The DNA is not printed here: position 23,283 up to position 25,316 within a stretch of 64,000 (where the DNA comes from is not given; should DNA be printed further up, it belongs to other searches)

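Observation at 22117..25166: Polymorphic-toxin-like locus: Sec/TM-anchored toxin candidate plus a four-gene immunity-like array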

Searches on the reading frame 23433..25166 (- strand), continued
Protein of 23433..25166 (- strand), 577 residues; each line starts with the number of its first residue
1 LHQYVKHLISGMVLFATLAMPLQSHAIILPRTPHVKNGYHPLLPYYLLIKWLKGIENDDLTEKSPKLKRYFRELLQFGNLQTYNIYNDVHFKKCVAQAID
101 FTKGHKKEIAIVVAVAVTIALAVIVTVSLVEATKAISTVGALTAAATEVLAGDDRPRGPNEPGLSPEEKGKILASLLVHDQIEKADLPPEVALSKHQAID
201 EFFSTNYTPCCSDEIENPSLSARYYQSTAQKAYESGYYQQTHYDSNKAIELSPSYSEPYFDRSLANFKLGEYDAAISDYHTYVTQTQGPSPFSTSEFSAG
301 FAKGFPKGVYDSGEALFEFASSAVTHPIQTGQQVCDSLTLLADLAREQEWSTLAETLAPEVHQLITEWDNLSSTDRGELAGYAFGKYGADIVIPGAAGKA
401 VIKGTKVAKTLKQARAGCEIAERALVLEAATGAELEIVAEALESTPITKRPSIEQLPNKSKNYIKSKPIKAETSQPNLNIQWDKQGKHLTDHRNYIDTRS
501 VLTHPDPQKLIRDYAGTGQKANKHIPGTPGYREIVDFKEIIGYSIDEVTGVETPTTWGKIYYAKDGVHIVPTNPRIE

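Call 23: search_solved_structures(query=window:23433-25166:-, max_evalue=1, show_alignments=2)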
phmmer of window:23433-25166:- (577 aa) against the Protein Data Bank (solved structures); distinct sequences matched with E-value up to 1: 48.
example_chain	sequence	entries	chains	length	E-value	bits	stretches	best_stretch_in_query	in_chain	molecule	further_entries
8hhj_B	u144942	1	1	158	2.4e-08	36.3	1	479-575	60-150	MafB2 toxin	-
9uib_A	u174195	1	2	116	8e-08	34.6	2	215-290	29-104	Protein SGT1 homolog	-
8bu0_A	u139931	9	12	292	1.2e-07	34.1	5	222-280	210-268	Consensus tetratricopeptide repeat protein | Crystal structure of an 8-repeat consensus TPR superhelix with Zinc. | Monomer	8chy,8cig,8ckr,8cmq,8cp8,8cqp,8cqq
9qhb_A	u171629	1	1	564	5.9e-06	28.4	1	222-280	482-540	Engineered tetratricopeptide repeat protein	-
2bug_A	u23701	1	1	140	2e-05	26.7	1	195-284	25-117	SERINE/THREONINE PROTEIN PHOSPHATASE 5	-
1a17_A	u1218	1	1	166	3.5e-05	25.9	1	195-284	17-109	SERINE/THREONINE PROTEIN PHOSPHATASE 5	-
9v8i_B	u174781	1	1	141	9.8e-05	24.4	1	508-574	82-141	YxiDCTD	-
3kd7_A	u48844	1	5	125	0.00012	24.1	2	217-280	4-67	CTPR390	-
9qhc_A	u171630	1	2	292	0.00016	23.7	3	221-280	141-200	Engineered tetratricopeptide repeat protein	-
8ch0_A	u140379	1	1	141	0.00017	23.6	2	222-280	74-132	Consensus tetratricopeptide repeat protein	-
2fo7_A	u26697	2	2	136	0.00019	23.4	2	221-280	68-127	SYNTHETIC CONSENSUS TPR PROTEIN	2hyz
1na0_A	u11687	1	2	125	0.00028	22.9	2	218-279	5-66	designed protein CTPR3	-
4ja7_A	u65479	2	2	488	0.00028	22.9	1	196-284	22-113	Serine/threonine-protein phosphatase 5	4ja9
8gae_E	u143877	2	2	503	0.00031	22.7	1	195-284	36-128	Serine/threonine-protein phosphatase 5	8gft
7zr5_P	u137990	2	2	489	0.00033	22.7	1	196-284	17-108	Serine/threonine-protein phosphatase 5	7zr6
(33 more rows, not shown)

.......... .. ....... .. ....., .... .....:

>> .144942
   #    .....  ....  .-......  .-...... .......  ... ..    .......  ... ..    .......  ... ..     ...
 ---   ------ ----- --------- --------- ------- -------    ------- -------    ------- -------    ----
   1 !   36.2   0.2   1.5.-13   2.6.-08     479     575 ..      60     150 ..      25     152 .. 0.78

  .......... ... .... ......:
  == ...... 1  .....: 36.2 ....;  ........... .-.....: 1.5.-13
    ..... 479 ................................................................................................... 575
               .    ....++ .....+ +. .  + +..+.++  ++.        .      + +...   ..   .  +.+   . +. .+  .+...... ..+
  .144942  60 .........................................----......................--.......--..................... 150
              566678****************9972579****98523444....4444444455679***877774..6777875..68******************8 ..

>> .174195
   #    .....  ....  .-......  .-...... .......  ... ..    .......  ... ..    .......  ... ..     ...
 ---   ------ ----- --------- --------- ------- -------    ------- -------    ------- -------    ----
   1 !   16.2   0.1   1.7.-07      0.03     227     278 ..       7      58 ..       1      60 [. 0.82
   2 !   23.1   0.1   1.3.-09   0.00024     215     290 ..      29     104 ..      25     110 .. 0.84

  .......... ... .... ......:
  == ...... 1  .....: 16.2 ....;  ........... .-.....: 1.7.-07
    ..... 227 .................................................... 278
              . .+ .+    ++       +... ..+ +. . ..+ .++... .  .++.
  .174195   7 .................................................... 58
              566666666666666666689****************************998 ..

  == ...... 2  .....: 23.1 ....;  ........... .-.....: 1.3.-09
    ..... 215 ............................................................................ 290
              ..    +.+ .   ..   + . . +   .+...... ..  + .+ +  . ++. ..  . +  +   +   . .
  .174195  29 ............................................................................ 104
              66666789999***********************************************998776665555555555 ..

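Call 36: list_cluster_members(proteins=[P0001, P0045, P0047, P0048, P0068])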
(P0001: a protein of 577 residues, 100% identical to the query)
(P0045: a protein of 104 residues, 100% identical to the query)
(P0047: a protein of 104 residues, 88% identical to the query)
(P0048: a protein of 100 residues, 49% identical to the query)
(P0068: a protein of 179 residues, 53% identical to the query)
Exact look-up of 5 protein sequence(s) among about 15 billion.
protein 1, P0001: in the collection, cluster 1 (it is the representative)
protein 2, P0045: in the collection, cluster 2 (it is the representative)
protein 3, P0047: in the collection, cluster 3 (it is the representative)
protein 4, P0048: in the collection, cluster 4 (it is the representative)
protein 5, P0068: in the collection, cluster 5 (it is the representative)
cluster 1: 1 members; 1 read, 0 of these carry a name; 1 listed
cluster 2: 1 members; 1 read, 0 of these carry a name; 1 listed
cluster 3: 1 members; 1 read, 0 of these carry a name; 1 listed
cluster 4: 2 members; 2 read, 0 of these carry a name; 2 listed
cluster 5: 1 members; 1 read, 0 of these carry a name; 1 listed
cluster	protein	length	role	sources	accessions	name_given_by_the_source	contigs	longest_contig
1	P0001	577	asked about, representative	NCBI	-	-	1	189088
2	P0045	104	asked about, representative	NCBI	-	-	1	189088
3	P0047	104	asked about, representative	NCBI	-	-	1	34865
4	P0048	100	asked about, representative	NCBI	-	-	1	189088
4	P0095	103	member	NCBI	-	-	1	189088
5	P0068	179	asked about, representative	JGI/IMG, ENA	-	-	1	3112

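Call 51: predict_structure(alignment_id=A2)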
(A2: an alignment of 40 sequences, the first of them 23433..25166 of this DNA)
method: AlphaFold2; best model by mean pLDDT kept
length: 577 residues; sequences in the alignment: 40
mean_pLDDT: 61.4   pTM: 0.44
mean pLDDT of the five models: 61.4, 60.6, 57.2, 57.0, 54.0
residues with pLDDT >= 90: 50; 70-90: 138; 50-70: 208; < 50: 181
segments of 3 or more residues with pLDDT < 50: 1-4, 19-41, 78-84, 131-136, 390-411, 432-537, 574-577
pLDDT, mean of each block of 10 residues (from residue 1): 47 50 35 34 59 64 63 51 51 67 66 62 63 50 61 65 85 89 88 89 85 78 93 94 95 91 90 87 73 76 78 62 60 63 62 64 78 84 69 41 43 55 55 43 36 37 38 31 34 34 37 35 31 47 65 65 63 52
secondary structure, 60 per line:
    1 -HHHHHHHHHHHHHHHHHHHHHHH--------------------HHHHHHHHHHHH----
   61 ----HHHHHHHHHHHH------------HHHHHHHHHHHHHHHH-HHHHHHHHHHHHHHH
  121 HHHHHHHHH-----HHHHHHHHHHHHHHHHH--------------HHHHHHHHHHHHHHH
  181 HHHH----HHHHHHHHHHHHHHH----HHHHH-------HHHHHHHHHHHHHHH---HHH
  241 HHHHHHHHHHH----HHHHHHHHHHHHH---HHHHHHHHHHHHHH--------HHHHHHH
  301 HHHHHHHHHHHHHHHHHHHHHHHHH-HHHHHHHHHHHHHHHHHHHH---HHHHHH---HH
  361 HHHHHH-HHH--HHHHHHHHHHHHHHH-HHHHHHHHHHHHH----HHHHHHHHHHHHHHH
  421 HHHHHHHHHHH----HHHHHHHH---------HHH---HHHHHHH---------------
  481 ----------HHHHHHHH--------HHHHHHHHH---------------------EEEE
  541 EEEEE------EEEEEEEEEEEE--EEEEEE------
elements in order: H2-24 H45-56 H65-76 H89-104 H106-129 H135-151 H166-184 H189-203 H208-212 H220-234 H238-251 H256-268 H272-285 H294-325 H327-346 H350-355 H359-366 H373-387 H389-401 H406-431 H436-443 H459-465 H491-498 H507-515 E537-545 E552-563 E566-571

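Call 70: fold_search(model_id=the predicted structure, library=pdb)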
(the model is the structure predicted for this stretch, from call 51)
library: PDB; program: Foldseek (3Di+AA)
matches with E <= 10: 1053; with E <= 0.001: 0
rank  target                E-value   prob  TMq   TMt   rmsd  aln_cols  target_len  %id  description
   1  9qhb                  4.0e-03  1.00  0.15  0.27  16.7       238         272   16  Crystal structure of 16-repeat CTPR protein with eliminated coordination sites (released 2025-10-22)
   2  9pkq_B                4.0e-03  0.99  0.18  0.20  24.1       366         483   12  Structure of the cytoplasmic domain of unliganded human Tom70, open and closed conformations (released 2026-03-18)
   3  8chy                  4.2e-03  1.00  0.15  0.27  17.6       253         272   17  Crystal structure of an 8-repeat consensus TPR superhelix with Zinc. (released 2024-02-21)
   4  9qhc_A                5.1e-03  0.99  0.15  0.26  15.2       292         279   17  Crystal structure of 8-repeat CTPR protein with eliminated coordination sites (released 2025-10-22)
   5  4r7s                  5.6e-03  0.99  0.17  0.29  15.5       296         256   14  Crystal structure of a tetratricopeptide repeat protein (PARMER_03812) from Parabacteroides merdae ATCC 43184 at 2.39 A  (released 2014-10-01)
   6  6vl6_B                6.4e-03  1.00  0.12  0.63   9.0       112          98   18  De novo designed tetrahedral nanoparticle T33_dn2 presenting BG505 SOSIP trimers (released 2020-08-12)
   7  8far_A                7.1e-03  1.00  0.13  0.47  11.2       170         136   17  Accurate computational design of genetically encoded 3D protein crystals (released 2023-11-01)
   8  6b85_A                9.4e-03  1.00  0.13  0.31  17.4       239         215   16  Crystal structure of transmembrane protein TMHC4_R (released 2018-03-14)
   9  7y4i_A                9.8e-03  0.95  0.14  0.10  19.3       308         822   13  Crystal structure of SPINDLY in complex with GDP (released 2022-12-07)
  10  4cgw_A                1.0e-02  1.00  0.12  0.55   9.9       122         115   19  Second TPR of Spaghetti (RPAP3) bound to HSP90 peptide SRMEEVD (released 2014-05-14)
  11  3vty_C                1.0e-02  1.00  0.15  0.43  14.7       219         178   16  Crystal structure of MamA (released 2012-10-31)
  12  8dtf_A                1.1e-02  0.96  0.14  0.11  19.3       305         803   14  Cryo-EM structure of the full length Arabidopsis SPY with complete TPRs (released 2023-03-08)
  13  3kd7_C                1.2e-02  1.00  0.12  0.62   9.3       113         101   22  Designed TPR module (CTPR390) in complex with its peptide-ligand (Hsp90 peptide) (released 2010-02-02)
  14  8fwd_1                1.3e-02  1.00  0.13  0.46  11.2       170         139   16  Fast and versatile sequence- independent protein docking for nanomaterials design using RPXDock (released 2023-05-10)
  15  3vty_A                1.3e-02  1.00  0.15  0.43  15.1       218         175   16  Crystal structure of MamA (released 2012-10-31)
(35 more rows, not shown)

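Call 75: find_related_loci(query=window:23433-25166:-, collection=metagenome_contigs, flank=4000)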
Query window:23433-25166:- (577 aa) in metagenome_contigs; peptide patterns used: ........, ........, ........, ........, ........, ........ (x = any residue, [..] = any of these).
258 stretches matched a pattern; 8 encode a relative of the query (tblastn E <= 1e-3); 8 distinct loci.
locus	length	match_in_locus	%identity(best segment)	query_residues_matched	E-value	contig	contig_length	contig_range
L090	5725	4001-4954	35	247-575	2e-60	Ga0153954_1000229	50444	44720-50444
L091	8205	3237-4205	36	238-575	2e-59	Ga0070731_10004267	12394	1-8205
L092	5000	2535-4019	35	229-575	1e-57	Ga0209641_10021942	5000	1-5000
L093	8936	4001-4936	34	248-575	4e-49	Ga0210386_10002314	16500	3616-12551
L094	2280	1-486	48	387-575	4e-45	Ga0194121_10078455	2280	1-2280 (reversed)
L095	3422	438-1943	56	220-576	1e-37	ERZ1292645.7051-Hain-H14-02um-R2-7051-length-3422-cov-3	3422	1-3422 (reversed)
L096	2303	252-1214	31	246-577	2e-37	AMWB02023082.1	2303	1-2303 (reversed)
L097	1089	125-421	51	477-575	2e-29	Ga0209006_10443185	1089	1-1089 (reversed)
